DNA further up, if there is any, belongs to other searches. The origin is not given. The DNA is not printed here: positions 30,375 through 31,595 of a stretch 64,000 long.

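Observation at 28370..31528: Candidate polysaccharide-sensing system: TIGR02147 HTH protein coupled to a catalytically dead pectate-lyase lipoprotein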

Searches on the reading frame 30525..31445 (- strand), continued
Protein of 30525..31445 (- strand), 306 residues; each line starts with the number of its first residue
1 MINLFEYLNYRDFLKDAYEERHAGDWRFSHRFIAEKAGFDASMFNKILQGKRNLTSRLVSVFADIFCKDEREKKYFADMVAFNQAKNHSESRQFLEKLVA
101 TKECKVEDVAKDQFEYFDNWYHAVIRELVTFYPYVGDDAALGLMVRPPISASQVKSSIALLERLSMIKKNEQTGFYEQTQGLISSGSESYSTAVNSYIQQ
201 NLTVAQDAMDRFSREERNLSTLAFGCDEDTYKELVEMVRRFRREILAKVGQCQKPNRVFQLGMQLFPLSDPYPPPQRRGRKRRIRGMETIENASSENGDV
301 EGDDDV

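Call 33: find_homologous_proteins(query=A4, max_evalue=0.001)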
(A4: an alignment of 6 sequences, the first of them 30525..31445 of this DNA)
Query A4 (6 sequences) (306 aa, profile of the alignment): 464 proteins with E <= 0.001 among 8000 candidates; the best 120 are listed.
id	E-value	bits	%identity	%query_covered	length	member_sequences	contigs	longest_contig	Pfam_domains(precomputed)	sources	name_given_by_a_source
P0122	2.9e-128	445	95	90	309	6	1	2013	PF14394.13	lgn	-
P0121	6.0e-128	444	92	99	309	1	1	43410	PF14394.13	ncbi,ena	-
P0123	1.3e-127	443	90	100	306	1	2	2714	PF14394.13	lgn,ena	-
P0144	1.7e-127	443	85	99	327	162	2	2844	PF14394.13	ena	-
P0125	2.4e-127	442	91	97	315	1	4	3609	PF14394.13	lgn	-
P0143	2.7e-127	442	91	90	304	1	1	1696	PF14394.13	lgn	-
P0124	3.3e-127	442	86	98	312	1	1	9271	PF14394.13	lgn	-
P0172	6.4e-127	441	89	90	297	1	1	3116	PF14394.13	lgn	-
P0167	8.8e-127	440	89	90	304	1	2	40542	PF14394.13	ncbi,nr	ncbi:MAG: TIGR02147 family protein [Fibrobacter sp.]|nr:TIGR02147 family protein [Fibrobacter sp.]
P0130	8.9e-127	440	91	98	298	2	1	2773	PF14394.13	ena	-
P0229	1.0e-126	440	55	93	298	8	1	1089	PF14394.13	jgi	jgi:uncharacterized protein (TIGR02147 family)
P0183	1.3e-126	440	88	90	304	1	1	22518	PF14394.13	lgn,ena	-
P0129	1.7e-126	439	90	98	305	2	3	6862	PF14394.13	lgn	-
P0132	2.7e-126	439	92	90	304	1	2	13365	PF14394.13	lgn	-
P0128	3.4e-126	438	93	90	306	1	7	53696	PF14394.13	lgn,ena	-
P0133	8.6e-126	437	87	99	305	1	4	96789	PF14394.13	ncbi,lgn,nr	ncbi:MAG: TIGR02147 family protein [Fibrobacter sp.]|nr:TIGR02147 family protein [Fibrobacter sp.]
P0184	4.7e-125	435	88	89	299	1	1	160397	PF14394.13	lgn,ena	-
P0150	1.1e-124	434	85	99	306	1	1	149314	PF14394.13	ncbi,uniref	ncbi:TIGR02147 family protein [Fibrobacter sp.]|uniref:TIGR02147 family protein n=1 Tax=Fibrobacter 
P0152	1.2e-124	433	87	99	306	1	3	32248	PF14394.13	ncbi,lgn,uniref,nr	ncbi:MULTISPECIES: TIGR02147 family protein [unclassified Fibrobacter]|uniref:TIGR02147 family prote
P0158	1.4e-124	433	85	100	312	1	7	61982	PF14394.13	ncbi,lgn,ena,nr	ncbi:MAG: TIGR02147 family protein [Fibrobacter sp.]|nr:TIGR02147 family protein [Fibrobacter sp.]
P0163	1.9e-124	433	83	100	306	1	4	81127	PF14394.13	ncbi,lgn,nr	ncbi:MAG: TIGR02147 family protein [Fibrobacter sp.]|nr:TIGR02147 family protein [Fibrobacter sp.]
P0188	1.9e-124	433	85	100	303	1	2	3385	PF14394.13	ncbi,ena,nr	ncbi:MAG: TIGR02147 family protein [Fibrobacter sp.]|nr:TIGR02147 family protein [Fibrobacter sp.]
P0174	3.3e-124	432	88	94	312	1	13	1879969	PF14394.13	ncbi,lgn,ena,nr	ncbi:MAG: TIGR02147 family protein [Fibrobacter sp.]|nr:TIGR02147 family protein [Fibrobacter sp.]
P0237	2.7e-120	419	39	88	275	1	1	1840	PF14394.13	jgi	jgi:uncharacterized protein (TIGR02147 family)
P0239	4.6e-119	415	38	91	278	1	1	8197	PF14394.13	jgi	jgi:uncharacterized protein (TIGR02147 family)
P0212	6.7e-115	401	75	98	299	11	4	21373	PF14394.13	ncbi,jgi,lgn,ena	jgi:uncharacterized protein (TIGR02147 family)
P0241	2.2e-114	400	36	88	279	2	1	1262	PF14394.13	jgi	jgi:uncharacterized protein (TIGR02147 family)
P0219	5.6e-114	398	66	99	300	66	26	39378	PF14394.13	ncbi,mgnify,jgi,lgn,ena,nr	ncbi:MAG TPA: TIGR02147 family protein [Fibrobacteraceae bacterium]|mgnify:CR=1 FL=1|jgi:uncharacter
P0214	3.0e-112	393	74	89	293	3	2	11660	PF14394.13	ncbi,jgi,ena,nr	ncbi:MAG: TIGR02147 family protein [Fibrobacteraceae bacterium]|nr:TIGR02147 family protein [Fibroba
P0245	3.9e-106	373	38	89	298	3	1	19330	PF14394.13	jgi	jgi:uncharacterized protein (TIGR02147 family)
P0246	1.0e-104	368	44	88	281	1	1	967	PF14394.13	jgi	jgi:uncharacterized protein (TIGR02147 family)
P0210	9.8e-101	355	88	86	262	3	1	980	PF14394.13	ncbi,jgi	jgi:uncharacterized protein (TIGR02147 family)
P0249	6.8e-100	352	42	91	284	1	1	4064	PF14394.13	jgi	jgi:uncharacterized protein (TIGR02147 family)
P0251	5.9e-99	349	38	88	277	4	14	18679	PF14394.13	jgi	jgi:uncharacterized protein (TIGR02147 family)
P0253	1.4e-98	348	38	88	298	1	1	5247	PF14394.13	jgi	jgi:uncharacterized protein (TIGR02147 family)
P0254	3.4e-98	347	37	88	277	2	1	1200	PF14394.13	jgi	jgi:uncharacterized protein (TIGR02147 family)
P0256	1.8e-97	344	43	88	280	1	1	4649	PF14394.13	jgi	jgi:uncharacterized protein (TIGR02147 family)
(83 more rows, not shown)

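Call 43: predict_structure(alignment_id=A5)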
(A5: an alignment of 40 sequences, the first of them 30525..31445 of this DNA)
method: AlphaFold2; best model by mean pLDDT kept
length: 306 residues; sequences in the alignment: 40
mean_pLDDT: 79.0   pTM: 0.54
mean pLDDT of the five models: 79.0, 76.5, 75.1, 68.2, 67.5
residues with pLDDT >= 90: 77; 70-90: 169; 50-70: 36; < 50: 24
segments of 3 or more residues with pLDDT < 50: 186-190, 291-306
pLDDT, mean of each block of 10 residues (from residue 1): 83 91 90 90 90 92 90 91 88 78 56 78 90 87 91 94 88 81 54 77 84 76 80 76 78 84 78 66 55 43 37
secondary structure, 60 per line:
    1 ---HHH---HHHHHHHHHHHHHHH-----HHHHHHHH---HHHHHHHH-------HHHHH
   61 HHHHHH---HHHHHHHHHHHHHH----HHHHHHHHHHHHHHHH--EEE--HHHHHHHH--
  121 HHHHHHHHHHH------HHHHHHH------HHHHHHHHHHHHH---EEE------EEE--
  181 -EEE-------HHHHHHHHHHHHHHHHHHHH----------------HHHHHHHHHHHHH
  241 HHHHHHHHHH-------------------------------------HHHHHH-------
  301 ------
elements in order: H10-24 H30-37 H41-48 H56-66 H70-83 H88-103 E106-108 H111-118 H121-131 H138-144 H151-163 E167-169 E176-178 E182-184 H192-211 H228-250 H288-293

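Call 47: search_protein_families(library=pfam, proteins=[L058:4720-6393:+, L063:6819-8492:+, L074:6825-8447:+, L064:6834-8741:+, L042:6837-8585:+, L044:6909-8837:+, L049:4580-5800:+, L054:6825-8297:+, L069:9620-11269:+, L057:2432-5803:+], max_evalue=0.001)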
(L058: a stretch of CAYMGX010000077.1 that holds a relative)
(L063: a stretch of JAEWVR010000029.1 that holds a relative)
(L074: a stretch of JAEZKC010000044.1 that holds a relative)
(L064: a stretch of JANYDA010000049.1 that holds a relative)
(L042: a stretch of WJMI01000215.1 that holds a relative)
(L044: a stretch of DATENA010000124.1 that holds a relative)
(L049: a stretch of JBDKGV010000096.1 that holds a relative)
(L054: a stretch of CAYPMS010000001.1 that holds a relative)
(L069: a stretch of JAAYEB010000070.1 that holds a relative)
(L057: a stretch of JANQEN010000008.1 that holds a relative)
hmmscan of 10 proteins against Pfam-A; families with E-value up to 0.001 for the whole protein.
L058:4720-6393:+ (558 aa): 3 families
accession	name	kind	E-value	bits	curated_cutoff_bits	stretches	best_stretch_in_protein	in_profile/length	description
PF13385.13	Laminin_G_3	-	6.2e-21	75.6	27.6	1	366-535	2-150/151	Concanavalin A-like lectin/glucanases superfamily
PF10102.14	DUF2341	-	4.6e-12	46.6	23.4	1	250-322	1-73/84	Domain of unknown function (DUF2341)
PF13620.12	CarboxypepD_reg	-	2.9e-05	24.8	32.3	0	38-97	2-55/82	Carboxypeptidase regulatory-like domain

L063:6819-8492:+ (558 aa): 3 families
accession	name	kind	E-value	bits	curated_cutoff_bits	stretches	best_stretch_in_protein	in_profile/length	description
PF13385.13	Laminin_G_3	-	2.4e-21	76.9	27.6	1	366-535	2-150/151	Concanavalin A-like lectin/glucanases superfamily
PF10102.14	DUF2341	-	1e-10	42.3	23.4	1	250-322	1-73/84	Domain of unknown function (DUF2341)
PF13620.12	CarboxypepD_reg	-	2.1e-06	28.4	32.3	1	38-98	2-56/82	Carboxypeptidase regulatory-like domain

L074:6825-8447:+ (541 aa): 3 families
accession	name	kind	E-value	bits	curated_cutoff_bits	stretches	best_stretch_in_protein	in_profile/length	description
PF13385.13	Laminin_G_3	-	2e-23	83.6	27.6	1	369-522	3-150/151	Concanavalin A-like lectin/glucanases superfamily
PF10102.14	DUF2341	-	5.6e-05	23.9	23.4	1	258-325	5-72/84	Domain of unknown function (DUF2341)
PF13620.12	CarboxypepD_reg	-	6.7e-05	23.6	32.3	0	46-106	10-60/82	Carboxypeptidase regulatory-like domain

L064:6834-8741:+ (636 aa): 3 families
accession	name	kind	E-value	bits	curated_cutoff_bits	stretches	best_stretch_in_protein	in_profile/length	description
PF13620.12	CarboxypepD_reg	-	3.5e-10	40.5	32.3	1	40-121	2-72/82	Carboxypeptidase regulatory-like domain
PF14686.12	fn3_3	-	1.4e-05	25.2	24.4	0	82-109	29-56/75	Polysaccharide lyase family 4, domain II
PF13715.12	CarbopepD_reg_2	-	0.00037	20.9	32.2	0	151-187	16-51/88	CarboxypepD_reg-like domain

L042:6837-8585:+ (583 aa): 2 families
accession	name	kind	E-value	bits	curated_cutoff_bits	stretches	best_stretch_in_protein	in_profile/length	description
PF13620.12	CarboxypepD_reg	-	1.1e-06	29.3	32.3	0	75-126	26-77/82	Carboxypeptidase regulatory-like domain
PF08450.18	SGL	-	0.00029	21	26.3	0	511-565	189-243/246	SMP-30/Gluconolactonase/LRE-like region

L044:6909-8837:+ (643 aa): 2 families
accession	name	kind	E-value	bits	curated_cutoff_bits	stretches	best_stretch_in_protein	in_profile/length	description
PF13620.12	CarboxypepD_reg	-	3.9e-12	46.8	32.3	1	48-112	2-55/82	Carboxypeptidase regulatory-like domain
PF13715.12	CarbopepD_reg_2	-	0.00049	20.5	32.2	0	84-111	23-50/88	CarboxypepD_reg-like domain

L049:4580-5800:+ (407 aa): 1 family
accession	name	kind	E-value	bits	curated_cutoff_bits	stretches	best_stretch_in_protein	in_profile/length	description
PF13620.12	CarboxypepD_reg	-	5e-05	24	32.3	0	139-167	27-55/82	Carboxypeptidase regulatory-like domain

L054:6825-8297:+ (491 aa): 3 families
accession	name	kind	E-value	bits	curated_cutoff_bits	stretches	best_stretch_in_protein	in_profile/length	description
PF10102.14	DUF2341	-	6.6e-13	49.4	23.4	1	254-325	2-73/84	Domain of unknown function (DUF2341)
PF13385.13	Laminin_G_3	-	7.9e-09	36.3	27.6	1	368-484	3-103/151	Concanavalin A-like lectin/glucanases superfamily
PF10794.15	DUF2606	-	6.6e-05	23.1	25.4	1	10-98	20-110/134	Protein of unknown function (DUF2606)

L069:9620-11269:+ (550 aa): 5 families
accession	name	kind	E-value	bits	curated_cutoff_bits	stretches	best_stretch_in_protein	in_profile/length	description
PF13385.13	Laminin_G_3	-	2.2e-20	73.8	27.6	1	381-531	4-150/151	Concanavalin A-like lectin/glucanases superfamily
PF10102.14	DUF2341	-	3.1e-13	50.4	23.4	1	259-331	2-73/84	Domain of unknown function (DUF2341)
PF13620.12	CarboxypepD_reg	-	2.2e-07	31.6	32.3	0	39-100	6-54/82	Carboxypeptidase regulatory-like domain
PF09430.16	EMC7_beta-sandw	-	7.3e-05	23.4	26.6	0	160-185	21-46/122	ER membrane protein complex subunit 7, beta-sandwich domain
PF17802.7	SpaA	-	0.00012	22.6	23.1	0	162-211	36-87/91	Prealbumin-like fold domain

L057:2432-5803:+ (1124 aa): 6 families
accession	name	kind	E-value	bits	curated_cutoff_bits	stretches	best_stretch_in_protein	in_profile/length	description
PF13927.12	Ig_3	-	6.3e-15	55.9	30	1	750-820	4-78/78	Immunoglobulin domain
PF07679.22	I-set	-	1.4e-12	48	23.7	1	931-1015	1-86/90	Immunoglobulin I-set domain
PF00801.26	PKD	-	2.2e-10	40.8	23.5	1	254-293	26-64/80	PKD domain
PF13895.12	Ig_2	-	1.9e-07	31.6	27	0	756-834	7-79/79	Immunoglobulin domain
PF18911.6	PKD_4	-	2.8e-06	27.7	27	0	250-291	27-65/85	PKD domain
PF13620.12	CarboxypepD_reg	-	7.5e-06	26.6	32.3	1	36-101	1-56/82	Carboxypeptidase regulatory-like domain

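Call 48: fold_search(model_id=the predicted structure, library=pdb)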
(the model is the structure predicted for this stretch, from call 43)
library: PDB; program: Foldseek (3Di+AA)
matches with E <= 10: 480; with E <= 0.001: 0
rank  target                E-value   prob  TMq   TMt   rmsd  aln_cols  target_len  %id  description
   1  7tb6                  1.0e-01  0.60  0.17  0.18  11.7       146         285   14  Structure of S. maltophilia CapW (released 2022-01-19)
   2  4txa                  1.1e-01  0.15  0.14  0.12  19.2       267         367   13  Crystal structure of N-terminus of Roquin (released 2015-03-11)
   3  2ict                  3.2e-01  0.97  0.21  0.58   5.5        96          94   14  Crystal structure of the bacterial antitoxin HigA from Escherichia coli at pH 8.5. Northeast Structural Genomics TARGET  (released 2006-09-26)
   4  9chn_C                3.2e-01  0.96  0.17  0.51   4.8        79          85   20  P. vulgaris trimeric HigBA- operator 2 DNA (released 2025-07-02)
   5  4hbl_B                3.2e-01  0.30  0.15  0.28  15.8       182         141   11  Crystal structure of AbfR of Staphylococcus epidermidis (released 2013-01-02)
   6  8usb_V                3.4e-01  0.11  0.15  0.12  27.8       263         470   12  Non-substrate-engaged human 26S proteasome with Nub1/FAT10 bound to Rpn1 (released 2024-11-06)
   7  9c5g_A                3.6e-01  0.30  0.17  0.18  13.3       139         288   14  Structure of R. leguminosarum CapW bound to single-stranded DNA (released 2024-10-30)
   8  1xma_B                3.8e-01  0.35  0.17  0.34  10.0       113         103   16  Structure of a transcriptional regulator from Clostridium thermocellum Cth-833 (released 2004-12-14)
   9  6chv_A                4.7e-01  0.93  0.19  0.55   5.0        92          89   17  Proteus vulgaris HigA antitoxin bound to DNA (released 2019-02-27)
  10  7wze_Y                4.9e-01  0.14  0.13  0.23  17.6       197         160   11  Structure of Transcriptional regulator from Bacillus subtilis (strain 168) (released 2022-04-20)
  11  9c5g_B                5.5e-01  0.23  0.17  0.18  13.6       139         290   13  Structure of R. leguminosarum CapW bound to single-stranded DNA (released 2024-10-30)
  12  2yr2_B                6.1e-01  0.21  0.17  0.30  15.0       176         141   12  Crystal Structure of the Hypothetical regulator from Sulfolobus tokodaii (released 2007-10-02)
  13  3tgn_B                6.1e-01  0.20  0.16  0.29  17.2       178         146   12  Crystal Structure of the zinc-dependent MarR Family Transcriptional Regulator AdcR in the Zn(II)-bound State (released 2011-11-30)
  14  5yhy                  6.1e-01  0.20  0.16  0.28  15.2       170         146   16  Structure of Lactococcus lactis ZitR, C30S mutant (released 2017-12-06)
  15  3trb_A                6.8e-01  0.84  0.20  0.53   5.3        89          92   20  Structure of an addiction module antidote protein of a HigA (higA) family from Coxiella burnetii (released 2011-09-28)
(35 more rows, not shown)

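Call 52: search_protein_families(library=pfam, alignment_id=A6, max_evalue=0.00001)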
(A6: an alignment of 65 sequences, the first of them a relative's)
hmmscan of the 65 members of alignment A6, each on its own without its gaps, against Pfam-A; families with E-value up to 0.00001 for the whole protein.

A. member 1, L038:8522-10585:+ (688 aa): 1 family
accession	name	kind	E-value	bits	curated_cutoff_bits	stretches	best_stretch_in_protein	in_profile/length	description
PF13229.12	Beta_helix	-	1.3e-07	31.8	25.9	0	293-426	28-158/158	Right handed beta helix region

B. families by the number of members that match (of 65 scanned): 86 families (the first 25 are shown)
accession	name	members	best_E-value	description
PF13620.12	CarboxypepD_reg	4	8.8e-14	Carboxypeptidase regulatory-like domain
PF13517.12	FG-GAP_3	3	8.5e-14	FG-GAP-like repeat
PF13715.12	CarbopepD_reg_2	3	2.2e-08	CarboxypepD_reg-like domain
PF03422.21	CBM_6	2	1.3e-27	Carbohydrate binding module (family 6)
PF18998.6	Flg_new_2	2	1.3e-19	Divergent InlB B-repeat domain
PF00703.27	Glyco_hydro_2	2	7e-18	Glycosyl hydrolases family 2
PF02836.23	Glyco_hydro_2_C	2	8.3e-17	Glycosyl hydrolases family 2, TIM barrel domain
PF13948.11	DUF4215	2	1e-13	Domain of unknown function (DUF4215)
PF02837.24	Glyco_hydro_2_N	2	4.2e-12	Glycosyl hydrolases family 2, sugar binding domain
PF13229.12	Beta_helix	2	1.3e-07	Right handed beta helix region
PF21348.3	RGL11_C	1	8.3e-215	Rhamnogalacturonan lyase family 11, C-terminal domain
PF00437.27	T2SSE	1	8e-132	Type II/IV secretion system protein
PF09206.18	ArabFuran-catal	1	5.5e-109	Alpha-L-arabinofuranosidase B, catalytic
PF03306.18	AAL_decarboxy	1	6e-75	Alpha-acetolactate decarboxylase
PF00480.26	ROK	1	4.3e-65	ROK family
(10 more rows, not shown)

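Call 64: find_encoding_contigs(protein=P0174, flank=10000, max_places=1)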
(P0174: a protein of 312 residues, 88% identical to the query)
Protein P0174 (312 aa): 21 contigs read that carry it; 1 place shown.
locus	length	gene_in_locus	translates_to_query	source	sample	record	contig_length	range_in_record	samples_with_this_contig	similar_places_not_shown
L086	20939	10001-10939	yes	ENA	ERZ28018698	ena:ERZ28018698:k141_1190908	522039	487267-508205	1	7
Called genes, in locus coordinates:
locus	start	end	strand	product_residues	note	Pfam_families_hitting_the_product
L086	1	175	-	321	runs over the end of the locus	PF03631:Virul_fac_BrkB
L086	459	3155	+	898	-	PF18370:RGI_lyase, PF13517:FG-GAP_3 (faint), PF21348:RGL11_C, PF01839:FG-GAP (faint), PF25292:Beta-prop_CGLA (faint), PF03422:CBM_6 (weak), PF22704:CBM13-like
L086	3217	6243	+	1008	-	PF18370:RGI_lyase, PF25292:Beta-prop_CGLA (faint), PF01839:FG-GAP (faint), PF13517:FG-GAP_3 (faint), PF21348:RGL11_C, PF03422:CBM_6 (weak)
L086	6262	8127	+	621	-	PF13472:Lipase_GDSL_2, PF18998:Flg_new_2 (weak), PF03422:CBM_6 (weak)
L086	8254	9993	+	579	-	PF00657:Lipase_GDSL, PF13472:Lipase_GDSL_2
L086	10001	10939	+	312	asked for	PF14394:DUF4423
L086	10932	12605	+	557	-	PF00544:Pectate_lyase_4, PF13229:Beta_helix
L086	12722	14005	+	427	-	PF00464:SHMT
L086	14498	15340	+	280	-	PF00005:ABC_tran, PF13304:AAA_21 (faint)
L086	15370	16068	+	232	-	PF13475:DUF4116 (faint)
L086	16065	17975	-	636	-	PF07244:POTRA (faint), PF01103:Omp85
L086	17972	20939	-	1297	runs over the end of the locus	-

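Call 65: find_encoding_contigs(protein=P0150, flank=10000, max_places=1)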
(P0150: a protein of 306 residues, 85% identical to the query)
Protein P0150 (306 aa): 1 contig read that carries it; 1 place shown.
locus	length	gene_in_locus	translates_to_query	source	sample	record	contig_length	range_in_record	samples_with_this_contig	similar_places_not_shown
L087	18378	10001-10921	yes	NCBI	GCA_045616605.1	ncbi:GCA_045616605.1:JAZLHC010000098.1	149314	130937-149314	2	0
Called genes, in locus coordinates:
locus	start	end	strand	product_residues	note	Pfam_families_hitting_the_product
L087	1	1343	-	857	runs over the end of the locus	PF00005:ABC_tran (faint), PF02463:SMC_N (faint), PF03193:RsgA_GTPase (faint), PF13191:AAA_16 (faint), PF13304:AAA_21 (faint), PF13401:AAA_22 (faint), PF13476:AAA_23 (faint), PF17760:UvrA_inter, +2 more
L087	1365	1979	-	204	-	-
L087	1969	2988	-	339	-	PF03631:Virul_fac_BrkB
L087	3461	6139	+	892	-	PF18370:RGI_lyase, PF13517:FG-GAP_3 (faint), PF21348:RGL11_C, PF25292:Beta-prop_CGLA (faint), PF01839:FG-GAP (faint), PF03422:CBM_6 (weak)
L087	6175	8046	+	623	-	PF00657:Lipase_GDSL (faint), PF13472:Lipase_GDSL_2, PF03422:CBM_6 (weak)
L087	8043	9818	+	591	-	PF00657:Lipase_GDSL, PF13472:Lipase_GDSL_2, PF18998:Flg_new_2 (weak)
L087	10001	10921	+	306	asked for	PF14394:DUF4423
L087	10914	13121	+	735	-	PF13620:CarboxypepD_reg (faint), PF00544:Pectate_lyase_4, PF13229:Beta_helix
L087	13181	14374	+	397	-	PF13385:Laminin_G_3 (weak)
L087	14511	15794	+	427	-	PF00464:SHMT, PF00155:Aminotran_1_2 (weak)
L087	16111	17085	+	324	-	PF04754:Transposase_31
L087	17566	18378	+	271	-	PF12784:PDDEXK_2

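Call 66: find_encoding_contigs(protein=P0184, flank=10000, max_places=1)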
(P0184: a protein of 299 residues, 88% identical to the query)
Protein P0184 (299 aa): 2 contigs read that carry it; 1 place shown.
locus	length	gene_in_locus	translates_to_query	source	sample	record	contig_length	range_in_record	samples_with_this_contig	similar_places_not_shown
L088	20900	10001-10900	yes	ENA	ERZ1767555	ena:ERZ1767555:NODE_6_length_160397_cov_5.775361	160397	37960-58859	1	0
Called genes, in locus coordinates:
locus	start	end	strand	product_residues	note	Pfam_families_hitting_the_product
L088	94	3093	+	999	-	PF18370:RGI_lyase, PF21348:RGL11_C, PF01839:FG-GAP (faint), PF13517:FG-GAP_3 (faint), PF25292:Beta-prop_CGLA (faint), PF03422:CBM_6 (weak), PF18099:CBM_35_2 (weak)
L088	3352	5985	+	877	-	PF18370:RGI_lyase, PF13517:FG-GAP_3 (faint), PF21348:RGL11_C, PF01839:FG-GAP (faint), PF25292:Beta-prop_CGLA (faint), PF03422:CBM_6 (weak), PF22704:CBM13-like (weak)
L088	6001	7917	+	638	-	PF13472:Lipase_GDSL_2, PF18998:Flg_new_2, PF03422:CBM_6 (weak)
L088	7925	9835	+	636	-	PF00657:Lipase_GDSL, PF13472:Lipase_GDSL_2, PF18998:Flg_new_2 (weak)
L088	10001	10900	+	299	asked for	PF14394:DUF4423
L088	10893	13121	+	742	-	PF13620:CarboxypepD_reg (faint), PF00544:Pectate_lyase_4, PF13229:Beta_helix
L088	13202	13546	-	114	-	-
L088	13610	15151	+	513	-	PF02074:Peptidase_M32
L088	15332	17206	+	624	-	PF00150:Cellulase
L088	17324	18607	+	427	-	PF00464:SHMT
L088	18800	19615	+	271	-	PF00005:ABC_tran, PF13304:AAA_21 (faint)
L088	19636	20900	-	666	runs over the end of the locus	PF07244:POTRA (weak), PF01103:Omp85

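Call 74: search_protein_representatives(alignment_id=A5)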
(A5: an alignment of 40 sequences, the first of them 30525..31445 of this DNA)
Query: 40 sequences, 285 profile positions. Proteins with E-value up to 0.001 (for the whole library): 18306; up to 1e-10: 12695; up to 1e-30: 3644. The best 150 are listed.
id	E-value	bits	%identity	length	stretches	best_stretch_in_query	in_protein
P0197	1.5e-133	460.9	-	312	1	1-283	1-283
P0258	7.1e-103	360.2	-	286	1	2-273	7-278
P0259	9.9e-103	359.7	-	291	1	3-272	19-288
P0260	3.4e-102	358.0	-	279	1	1-272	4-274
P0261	3.6e-101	354.6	-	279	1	3-274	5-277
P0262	1.0e-98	346.6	-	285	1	1-281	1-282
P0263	2.0e-98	345.6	-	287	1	1-274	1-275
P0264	2.0e-97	342.3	-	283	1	1-270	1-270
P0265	1.2e-96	339.7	-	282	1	3-274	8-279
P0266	1.3e-93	329.8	-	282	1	3-276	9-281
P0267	2.1e-93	329.1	-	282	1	3-274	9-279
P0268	1.6e-92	326.2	-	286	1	2-280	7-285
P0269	7.0e-92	324.1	-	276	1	2-273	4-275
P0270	1.1e-91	323.4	-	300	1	2-277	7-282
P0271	2.3e-91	322.4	-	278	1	1-275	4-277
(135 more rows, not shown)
